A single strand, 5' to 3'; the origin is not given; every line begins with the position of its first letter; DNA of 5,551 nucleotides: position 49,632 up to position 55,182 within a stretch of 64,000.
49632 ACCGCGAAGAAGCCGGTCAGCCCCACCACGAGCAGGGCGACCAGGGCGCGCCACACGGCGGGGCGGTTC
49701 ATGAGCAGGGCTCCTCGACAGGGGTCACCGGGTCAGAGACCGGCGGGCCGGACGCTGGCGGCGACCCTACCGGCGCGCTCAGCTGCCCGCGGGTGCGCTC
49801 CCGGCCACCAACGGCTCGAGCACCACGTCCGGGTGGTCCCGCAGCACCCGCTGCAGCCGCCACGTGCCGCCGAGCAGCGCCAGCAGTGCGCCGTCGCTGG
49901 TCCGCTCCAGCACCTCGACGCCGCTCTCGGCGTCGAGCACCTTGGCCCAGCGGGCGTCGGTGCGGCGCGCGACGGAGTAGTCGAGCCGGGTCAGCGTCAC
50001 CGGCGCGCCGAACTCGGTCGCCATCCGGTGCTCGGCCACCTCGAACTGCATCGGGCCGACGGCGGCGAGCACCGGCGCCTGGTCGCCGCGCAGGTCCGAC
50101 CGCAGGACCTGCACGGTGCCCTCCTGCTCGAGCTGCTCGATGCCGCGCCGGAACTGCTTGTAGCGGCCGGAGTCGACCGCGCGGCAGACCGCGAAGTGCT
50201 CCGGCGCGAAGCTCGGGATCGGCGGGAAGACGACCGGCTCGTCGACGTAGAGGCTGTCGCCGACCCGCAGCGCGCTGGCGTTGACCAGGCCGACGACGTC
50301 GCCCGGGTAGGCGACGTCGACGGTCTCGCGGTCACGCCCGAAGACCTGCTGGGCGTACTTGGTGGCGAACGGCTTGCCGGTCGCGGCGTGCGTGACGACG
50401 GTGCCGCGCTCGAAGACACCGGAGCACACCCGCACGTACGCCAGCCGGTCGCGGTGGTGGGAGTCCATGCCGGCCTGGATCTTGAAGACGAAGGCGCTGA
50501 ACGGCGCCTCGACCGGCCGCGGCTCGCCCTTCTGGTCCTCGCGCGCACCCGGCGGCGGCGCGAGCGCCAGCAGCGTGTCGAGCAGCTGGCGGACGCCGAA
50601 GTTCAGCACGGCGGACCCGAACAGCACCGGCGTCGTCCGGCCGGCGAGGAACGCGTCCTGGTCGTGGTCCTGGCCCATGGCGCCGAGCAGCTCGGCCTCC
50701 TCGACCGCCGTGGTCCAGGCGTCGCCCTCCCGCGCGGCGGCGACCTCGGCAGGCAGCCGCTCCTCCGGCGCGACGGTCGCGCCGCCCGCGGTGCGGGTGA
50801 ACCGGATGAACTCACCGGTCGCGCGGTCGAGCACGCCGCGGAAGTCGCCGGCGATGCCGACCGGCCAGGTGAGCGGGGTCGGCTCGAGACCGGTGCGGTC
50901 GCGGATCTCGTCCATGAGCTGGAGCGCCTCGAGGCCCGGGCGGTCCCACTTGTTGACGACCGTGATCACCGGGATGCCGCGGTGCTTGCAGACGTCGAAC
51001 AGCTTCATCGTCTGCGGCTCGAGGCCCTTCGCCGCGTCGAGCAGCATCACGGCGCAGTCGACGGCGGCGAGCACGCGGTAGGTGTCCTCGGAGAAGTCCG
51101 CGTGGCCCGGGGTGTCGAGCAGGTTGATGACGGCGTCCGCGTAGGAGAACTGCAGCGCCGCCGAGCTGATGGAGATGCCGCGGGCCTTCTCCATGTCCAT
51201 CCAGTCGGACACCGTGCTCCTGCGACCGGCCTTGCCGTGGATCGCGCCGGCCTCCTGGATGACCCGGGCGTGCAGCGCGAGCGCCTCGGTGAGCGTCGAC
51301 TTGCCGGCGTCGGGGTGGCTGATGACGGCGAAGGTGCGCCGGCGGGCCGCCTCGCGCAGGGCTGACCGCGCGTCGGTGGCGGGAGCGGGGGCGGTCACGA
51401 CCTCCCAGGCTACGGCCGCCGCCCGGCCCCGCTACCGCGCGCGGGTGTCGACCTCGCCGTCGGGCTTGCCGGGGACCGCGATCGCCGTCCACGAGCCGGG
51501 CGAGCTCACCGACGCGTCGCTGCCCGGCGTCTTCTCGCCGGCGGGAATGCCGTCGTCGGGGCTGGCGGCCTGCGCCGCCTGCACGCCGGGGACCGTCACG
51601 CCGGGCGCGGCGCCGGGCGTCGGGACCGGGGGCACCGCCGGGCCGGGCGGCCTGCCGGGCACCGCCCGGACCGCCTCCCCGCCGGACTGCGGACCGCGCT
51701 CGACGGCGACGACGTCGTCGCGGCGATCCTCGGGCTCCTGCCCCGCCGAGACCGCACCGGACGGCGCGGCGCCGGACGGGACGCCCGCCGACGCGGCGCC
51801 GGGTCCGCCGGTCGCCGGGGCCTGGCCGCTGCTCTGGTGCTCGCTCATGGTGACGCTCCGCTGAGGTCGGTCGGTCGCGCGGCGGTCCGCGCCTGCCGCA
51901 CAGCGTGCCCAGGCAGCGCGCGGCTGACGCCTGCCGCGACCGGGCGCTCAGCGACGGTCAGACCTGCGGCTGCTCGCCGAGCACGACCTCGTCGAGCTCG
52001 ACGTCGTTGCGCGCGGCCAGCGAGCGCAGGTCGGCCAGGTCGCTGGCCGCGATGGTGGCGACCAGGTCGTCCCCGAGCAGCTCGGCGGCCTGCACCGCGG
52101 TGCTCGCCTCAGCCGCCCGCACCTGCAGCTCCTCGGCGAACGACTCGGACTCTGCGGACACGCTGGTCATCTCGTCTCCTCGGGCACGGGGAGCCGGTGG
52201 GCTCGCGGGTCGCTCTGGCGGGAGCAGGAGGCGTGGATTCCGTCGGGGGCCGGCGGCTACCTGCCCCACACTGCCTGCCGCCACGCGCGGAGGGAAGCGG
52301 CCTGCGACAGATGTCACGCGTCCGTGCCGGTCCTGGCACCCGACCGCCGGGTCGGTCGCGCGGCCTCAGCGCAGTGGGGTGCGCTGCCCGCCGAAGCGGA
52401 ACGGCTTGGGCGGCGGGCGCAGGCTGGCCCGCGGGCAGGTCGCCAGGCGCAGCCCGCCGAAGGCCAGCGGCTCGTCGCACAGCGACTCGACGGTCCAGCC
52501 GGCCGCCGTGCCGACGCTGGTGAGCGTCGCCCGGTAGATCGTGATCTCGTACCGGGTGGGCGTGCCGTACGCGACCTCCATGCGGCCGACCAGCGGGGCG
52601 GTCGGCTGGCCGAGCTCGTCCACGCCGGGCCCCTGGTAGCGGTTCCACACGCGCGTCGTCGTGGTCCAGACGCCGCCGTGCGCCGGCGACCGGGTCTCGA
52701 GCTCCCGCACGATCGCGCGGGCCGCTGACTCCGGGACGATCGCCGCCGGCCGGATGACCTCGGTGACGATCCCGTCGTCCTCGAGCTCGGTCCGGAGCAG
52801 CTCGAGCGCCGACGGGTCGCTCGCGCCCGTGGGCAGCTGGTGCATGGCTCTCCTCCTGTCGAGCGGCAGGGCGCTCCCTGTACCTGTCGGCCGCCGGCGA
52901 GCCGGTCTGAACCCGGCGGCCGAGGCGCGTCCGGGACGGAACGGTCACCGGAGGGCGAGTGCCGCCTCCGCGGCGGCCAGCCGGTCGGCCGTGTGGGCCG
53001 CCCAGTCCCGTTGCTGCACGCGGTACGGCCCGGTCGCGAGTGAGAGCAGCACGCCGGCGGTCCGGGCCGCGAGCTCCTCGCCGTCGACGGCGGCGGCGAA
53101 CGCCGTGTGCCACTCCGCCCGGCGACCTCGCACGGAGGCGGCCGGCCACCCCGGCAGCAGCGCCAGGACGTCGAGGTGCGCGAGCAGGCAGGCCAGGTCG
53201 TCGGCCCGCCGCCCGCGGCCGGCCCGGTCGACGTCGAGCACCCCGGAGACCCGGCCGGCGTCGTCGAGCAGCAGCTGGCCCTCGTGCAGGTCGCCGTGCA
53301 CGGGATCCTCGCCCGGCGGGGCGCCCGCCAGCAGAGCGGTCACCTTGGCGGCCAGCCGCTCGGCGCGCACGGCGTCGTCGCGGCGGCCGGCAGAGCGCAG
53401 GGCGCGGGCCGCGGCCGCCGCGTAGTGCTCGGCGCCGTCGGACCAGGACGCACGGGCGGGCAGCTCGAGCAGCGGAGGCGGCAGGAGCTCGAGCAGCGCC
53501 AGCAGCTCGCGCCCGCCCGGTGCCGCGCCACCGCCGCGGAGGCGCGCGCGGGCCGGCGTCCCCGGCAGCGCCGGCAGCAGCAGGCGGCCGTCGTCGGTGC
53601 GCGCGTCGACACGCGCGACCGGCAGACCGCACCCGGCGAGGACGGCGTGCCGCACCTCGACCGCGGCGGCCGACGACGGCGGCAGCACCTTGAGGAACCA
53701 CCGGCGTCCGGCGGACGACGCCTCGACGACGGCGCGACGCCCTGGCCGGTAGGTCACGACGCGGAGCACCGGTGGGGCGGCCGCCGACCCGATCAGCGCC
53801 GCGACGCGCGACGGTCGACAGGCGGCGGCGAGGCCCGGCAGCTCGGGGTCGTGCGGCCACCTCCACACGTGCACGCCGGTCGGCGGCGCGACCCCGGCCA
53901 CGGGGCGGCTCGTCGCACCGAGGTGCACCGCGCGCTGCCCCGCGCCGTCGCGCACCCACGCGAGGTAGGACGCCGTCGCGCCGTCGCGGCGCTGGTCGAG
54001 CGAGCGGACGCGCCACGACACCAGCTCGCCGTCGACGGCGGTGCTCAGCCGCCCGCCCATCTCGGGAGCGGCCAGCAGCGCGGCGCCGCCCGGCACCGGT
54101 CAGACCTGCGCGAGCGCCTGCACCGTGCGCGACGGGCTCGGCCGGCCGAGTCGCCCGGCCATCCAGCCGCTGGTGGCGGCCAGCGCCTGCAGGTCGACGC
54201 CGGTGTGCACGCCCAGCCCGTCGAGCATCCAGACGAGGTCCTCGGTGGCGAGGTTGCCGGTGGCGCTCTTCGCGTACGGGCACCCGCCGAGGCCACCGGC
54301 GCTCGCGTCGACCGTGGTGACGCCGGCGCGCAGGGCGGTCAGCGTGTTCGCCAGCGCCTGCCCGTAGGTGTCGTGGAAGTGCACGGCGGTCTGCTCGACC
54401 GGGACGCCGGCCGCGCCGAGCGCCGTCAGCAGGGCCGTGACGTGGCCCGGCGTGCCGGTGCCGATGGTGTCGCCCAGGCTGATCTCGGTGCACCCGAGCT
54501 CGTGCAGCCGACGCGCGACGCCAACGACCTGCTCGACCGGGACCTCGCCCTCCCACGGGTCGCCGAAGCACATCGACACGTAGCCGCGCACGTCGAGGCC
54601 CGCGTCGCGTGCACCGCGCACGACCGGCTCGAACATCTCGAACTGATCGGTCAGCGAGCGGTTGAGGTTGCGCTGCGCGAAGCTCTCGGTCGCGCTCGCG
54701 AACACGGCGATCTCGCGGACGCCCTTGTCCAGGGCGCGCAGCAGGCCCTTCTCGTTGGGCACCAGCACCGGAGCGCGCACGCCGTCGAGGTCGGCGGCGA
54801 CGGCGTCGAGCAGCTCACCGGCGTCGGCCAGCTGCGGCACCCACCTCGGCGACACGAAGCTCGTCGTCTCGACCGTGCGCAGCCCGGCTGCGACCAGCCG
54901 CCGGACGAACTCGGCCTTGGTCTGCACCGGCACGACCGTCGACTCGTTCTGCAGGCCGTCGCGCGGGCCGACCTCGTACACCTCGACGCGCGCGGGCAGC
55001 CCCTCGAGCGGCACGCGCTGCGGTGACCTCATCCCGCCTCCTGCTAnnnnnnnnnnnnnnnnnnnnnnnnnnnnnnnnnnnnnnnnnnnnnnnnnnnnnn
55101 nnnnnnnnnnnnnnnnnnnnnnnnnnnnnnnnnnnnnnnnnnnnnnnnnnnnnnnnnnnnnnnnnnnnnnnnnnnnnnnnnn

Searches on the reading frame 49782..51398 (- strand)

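Call 53: search_protein_families(library=pfam, proteins=[window:49782-51398:-], max_evalue=0.001)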
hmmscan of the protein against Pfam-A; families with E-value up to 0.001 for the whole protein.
window:49782-51398:- (539 aa): 5 families
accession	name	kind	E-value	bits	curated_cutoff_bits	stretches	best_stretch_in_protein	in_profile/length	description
PF00009.33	GTP_EFTU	-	1.9e-49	168.2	26.5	1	19-281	2-187/188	Elongation factor Tu GTP binding domain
PF16658.11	RF3_C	-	1.3e-34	119.3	40.1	1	391-518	1-131/132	Class II release factor RF3, C-terminal domain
PF22042.2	EF-G_D2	-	2e-22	79.5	27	1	299-385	1-83/84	Elongation factor G domain 2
PF01926.29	MMR_HSR1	-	1.6e-07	31.9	21.9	1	24-150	3-113/113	50S ribosome-binding GTPase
PF03144.31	GTP_EFTU_D2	-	4.1e-05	24.4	30.3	1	318-383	2-72/73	Elongation factor Tu domain 2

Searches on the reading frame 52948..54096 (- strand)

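Call 56: search_protein_families(library=pfam, proteins=[window:52948-54096:-], max_evalue=0.001)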
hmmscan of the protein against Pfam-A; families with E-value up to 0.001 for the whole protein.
window:52948-54096:- (383 aa): 1 family
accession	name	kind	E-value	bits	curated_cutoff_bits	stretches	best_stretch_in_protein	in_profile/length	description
PF01636.29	APH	-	3.7e-13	50.2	23.2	1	124-326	14-230/239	Phosphotransferase enzyme family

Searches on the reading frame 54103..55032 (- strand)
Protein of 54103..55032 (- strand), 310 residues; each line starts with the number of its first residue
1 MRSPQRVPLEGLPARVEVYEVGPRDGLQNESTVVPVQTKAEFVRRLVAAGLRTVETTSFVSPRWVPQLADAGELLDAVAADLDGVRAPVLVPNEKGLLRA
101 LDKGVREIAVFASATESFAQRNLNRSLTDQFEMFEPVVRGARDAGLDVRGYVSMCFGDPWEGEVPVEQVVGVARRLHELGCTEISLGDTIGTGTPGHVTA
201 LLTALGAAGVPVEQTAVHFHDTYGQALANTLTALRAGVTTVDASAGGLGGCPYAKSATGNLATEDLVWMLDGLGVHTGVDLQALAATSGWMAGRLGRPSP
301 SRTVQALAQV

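Call 56: search_protein_families(library=pfam, proteins=[window:54103-55032:-], max_evalue=0.001)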
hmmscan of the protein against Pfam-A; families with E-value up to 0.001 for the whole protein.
window:54103-55032:- (310 aa): 1 family
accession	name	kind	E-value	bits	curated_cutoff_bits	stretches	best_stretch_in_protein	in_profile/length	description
PF00682.25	HMGL-like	-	3.7e-47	161.3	29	1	16-288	2-257/260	HMGL-like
